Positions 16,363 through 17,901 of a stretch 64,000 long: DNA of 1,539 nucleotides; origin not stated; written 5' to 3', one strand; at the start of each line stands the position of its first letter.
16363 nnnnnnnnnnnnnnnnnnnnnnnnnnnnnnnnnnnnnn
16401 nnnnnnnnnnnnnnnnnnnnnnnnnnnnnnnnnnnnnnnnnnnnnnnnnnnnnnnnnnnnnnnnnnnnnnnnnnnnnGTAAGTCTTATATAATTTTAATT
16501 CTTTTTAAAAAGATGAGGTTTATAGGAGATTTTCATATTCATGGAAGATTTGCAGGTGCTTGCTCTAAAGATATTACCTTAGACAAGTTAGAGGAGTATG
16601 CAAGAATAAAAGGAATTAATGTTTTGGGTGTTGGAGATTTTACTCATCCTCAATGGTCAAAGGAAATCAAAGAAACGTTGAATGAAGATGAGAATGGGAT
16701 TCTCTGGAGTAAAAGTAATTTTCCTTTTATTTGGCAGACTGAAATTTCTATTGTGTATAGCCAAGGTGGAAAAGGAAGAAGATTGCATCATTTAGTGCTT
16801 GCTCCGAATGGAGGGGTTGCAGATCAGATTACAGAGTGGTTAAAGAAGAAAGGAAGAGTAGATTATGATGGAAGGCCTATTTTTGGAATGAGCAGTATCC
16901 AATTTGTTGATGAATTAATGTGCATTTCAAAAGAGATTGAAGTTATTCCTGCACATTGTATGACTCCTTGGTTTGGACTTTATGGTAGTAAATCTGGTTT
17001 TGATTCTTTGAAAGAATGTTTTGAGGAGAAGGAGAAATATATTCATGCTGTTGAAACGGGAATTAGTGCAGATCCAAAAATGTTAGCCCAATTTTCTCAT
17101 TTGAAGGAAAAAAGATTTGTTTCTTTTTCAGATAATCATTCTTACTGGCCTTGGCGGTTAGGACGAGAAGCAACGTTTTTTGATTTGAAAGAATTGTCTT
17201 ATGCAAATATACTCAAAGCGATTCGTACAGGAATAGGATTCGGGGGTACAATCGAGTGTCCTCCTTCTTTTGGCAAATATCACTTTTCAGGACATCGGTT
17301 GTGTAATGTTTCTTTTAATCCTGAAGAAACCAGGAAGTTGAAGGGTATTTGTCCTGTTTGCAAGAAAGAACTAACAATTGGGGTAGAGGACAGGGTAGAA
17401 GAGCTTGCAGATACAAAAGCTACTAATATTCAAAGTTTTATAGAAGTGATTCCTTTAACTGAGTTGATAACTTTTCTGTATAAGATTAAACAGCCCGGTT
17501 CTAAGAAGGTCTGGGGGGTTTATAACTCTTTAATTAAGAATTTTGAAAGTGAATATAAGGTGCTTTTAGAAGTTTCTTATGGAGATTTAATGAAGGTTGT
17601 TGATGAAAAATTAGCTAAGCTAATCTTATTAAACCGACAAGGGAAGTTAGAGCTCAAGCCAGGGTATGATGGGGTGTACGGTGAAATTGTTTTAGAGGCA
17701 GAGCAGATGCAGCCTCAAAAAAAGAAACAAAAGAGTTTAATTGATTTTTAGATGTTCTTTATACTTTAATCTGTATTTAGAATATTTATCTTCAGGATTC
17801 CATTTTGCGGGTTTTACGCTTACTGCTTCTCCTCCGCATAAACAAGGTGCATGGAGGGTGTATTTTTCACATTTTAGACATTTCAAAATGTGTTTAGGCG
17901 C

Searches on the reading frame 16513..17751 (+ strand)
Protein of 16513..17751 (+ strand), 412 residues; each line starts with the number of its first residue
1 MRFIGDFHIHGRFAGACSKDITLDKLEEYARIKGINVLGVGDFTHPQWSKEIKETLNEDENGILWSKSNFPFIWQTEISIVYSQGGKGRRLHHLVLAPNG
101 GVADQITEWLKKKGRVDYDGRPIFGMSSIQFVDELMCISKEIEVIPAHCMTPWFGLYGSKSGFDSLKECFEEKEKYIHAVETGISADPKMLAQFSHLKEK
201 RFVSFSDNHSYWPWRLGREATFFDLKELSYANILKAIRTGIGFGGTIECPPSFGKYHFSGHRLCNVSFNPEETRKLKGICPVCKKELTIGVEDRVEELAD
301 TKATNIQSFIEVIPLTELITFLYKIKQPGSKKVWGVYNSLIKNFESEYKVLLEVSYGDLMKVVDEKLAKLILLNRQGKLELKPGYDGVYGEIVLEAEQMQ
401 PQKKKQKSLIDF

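Call 6: search_protein_families(library=pfam, proteins=[window:16513-17751:+], max_evalue=1)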
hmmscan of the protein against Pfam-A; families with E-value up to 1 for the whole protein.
window:16513-17751:+ (412 aa): 3 families
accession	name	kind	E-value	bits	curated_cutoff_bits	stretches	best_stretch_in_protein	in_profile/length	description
PF19335.5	HMBD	-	0.0042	17.4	23.6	1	269-288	7-26/28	Heavy metal binding domain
PF20430.3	Eplus_motif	-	0.031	14.5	24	1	40-58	6-23/28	E+ motif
PF02471.22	OspE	-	0.18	12.5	25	0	217-243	40-66/107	Borrelia outer surface protein E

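Call 94: search_solved_structures(query=window:16513-17751:+, max_evalue=0.001)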
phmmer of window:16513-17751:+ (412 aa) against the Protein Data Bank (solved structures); distinct sequences matched with E-value up to 0.001: 3.
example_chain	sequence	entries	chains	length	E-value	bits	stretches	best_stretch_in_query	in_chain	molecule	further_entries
5zb8_A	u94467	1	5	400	1.3e-49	172.4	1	4-400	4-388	PfuEndoQ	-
7k30_A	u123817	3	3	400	6.1e-49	170.2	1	4-400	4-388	Endonuclease Q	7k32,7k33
7k31_A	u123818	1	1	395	7.5e-49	169.9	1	4-399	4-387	Endonuclease Q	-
